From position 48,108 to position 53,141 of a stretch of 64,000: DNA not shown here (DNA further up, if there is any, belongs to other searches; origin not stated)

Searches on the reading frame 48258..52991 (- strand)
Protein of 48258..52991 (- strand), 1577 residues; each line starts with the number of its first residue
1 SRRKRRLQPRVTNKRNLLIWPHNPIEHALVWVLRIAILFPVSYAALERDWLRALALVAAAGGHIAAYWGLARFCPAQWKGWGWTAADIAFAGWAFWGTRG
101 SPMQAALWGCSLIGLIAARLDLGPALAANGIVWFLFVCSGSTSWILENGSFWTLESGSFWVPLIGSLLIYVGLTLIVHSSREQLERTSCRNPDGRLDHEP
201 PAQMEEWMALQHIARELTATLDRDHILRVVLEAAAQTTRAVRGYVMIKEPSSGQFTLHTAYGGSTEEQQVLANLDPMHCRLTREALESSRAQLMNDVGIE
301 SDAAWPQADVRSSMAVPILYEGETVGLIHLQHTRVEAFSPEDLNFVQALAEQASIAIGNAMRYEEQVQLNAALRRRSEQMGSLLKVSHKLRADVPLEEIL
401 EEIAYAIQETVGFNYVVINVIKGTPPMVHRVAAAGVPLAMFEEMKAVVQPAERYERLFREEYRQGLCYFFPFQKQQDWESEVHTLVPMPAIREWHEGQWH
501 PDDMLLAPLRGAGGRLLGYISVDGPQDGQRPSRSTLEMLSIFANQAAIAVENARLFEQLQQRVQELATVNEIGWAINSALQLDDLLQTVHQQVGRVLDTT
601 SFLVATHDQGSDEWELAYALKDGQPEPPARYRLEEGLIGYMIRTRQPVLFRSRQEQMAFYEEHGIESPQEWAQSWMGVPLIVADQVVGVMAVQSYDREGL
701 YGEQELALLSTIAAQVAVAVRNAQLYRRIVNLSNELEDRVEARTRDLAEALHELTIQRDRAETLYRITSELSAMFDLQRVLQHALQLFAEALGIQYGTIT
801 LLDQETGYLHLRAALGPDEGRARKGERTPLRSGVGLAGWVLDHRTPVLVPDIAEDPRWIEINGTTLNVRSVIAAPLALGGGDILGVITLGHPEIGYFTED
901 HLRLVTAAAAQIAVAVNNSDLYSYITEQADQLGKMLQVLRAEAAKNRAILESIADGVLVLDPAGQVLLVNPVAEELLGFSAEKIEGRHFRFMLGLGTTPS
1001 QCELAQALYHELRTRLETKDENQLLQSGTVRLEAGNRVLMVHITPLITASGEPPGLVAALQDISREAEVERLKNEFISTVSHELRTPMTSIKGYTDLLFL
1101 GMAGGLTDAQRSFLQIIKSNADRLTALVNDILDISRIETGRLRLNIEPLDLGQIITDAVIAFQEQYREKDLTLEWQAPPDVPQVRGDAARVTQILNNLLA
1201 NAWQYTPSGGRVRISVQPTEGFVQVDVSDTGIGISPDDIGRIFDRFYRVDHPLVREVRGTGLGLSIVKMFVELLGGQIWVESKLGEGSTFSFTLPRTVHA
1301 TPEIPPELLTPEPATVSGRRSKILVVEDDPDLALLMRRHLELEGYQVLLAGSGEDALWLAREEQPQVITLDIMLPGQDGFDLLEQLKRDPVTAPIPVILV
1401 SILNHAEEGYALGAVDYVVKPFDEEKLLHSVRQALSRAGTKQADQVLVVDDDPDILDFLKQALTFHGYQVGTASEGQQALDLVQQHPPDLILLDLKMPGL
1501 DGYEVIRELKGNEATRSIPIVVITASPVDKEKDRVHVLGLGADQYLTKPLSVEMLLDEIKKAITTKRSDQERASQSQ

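Call 9: search_protein_families(library=pfam, proteins=[window:48258-52991:-], max_evalue=0.001)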
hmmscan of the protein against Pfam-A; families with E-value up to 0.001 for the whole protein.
window:48258-52991:- (1577 aa): 12 families
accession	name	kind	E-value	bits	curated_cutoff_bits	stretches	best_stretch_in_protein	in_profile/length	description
PF13185.12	GAF_2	-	4.3e-67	224.9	28.6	4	776-916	3-135/136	GAF domain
PF01590.32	GAF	-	4.4e-58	196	22.4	4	776-916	1-133/133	GAF domain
PF00072.30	Response_reg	-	3.9e-55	185.2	30.2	2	1446-1559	1-110/111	Response regulator receiver domain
PF13492.12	GAF_3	-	3.9e-42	144.1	27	3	776-918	1-129/129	GAF domain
PF02518.31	HATPase_c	-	7.8e-31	107.2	26.4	1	1186-1297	1-110/111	Histidine kinase-, DNA gyrase B-, and HSP90-like ATPase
PF00512.31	HisKA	-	1.4e-21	76.7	26.9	1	1073-1140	2-66/66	His Kinase A (phospho-acceptor) domain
PF08448.16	PAS_4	-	1.2e-11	45.2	23.1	1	950-1067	1-109/110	PAS fold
PF00989.32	PAS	-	1.2e-09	38.6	22.6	1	946-1063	3-113/113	PAS fold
PF13426.13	PAS_9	-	9.5e-09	35.9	27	1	955-1064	2-102/103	PAS domain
PF13188.13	PAS_8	-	2.1e-07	31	21.8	1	946-985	3-44/65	PAS domain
PF23198.2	PDE8A_N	-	2.6e-05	24.6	29.6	1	1445-1561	12-130/147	PDE8A-like, N-terminal domain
PF12860.13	PAS_7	-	0.00059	20.4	27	0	950-1070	1-114/115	PAS fold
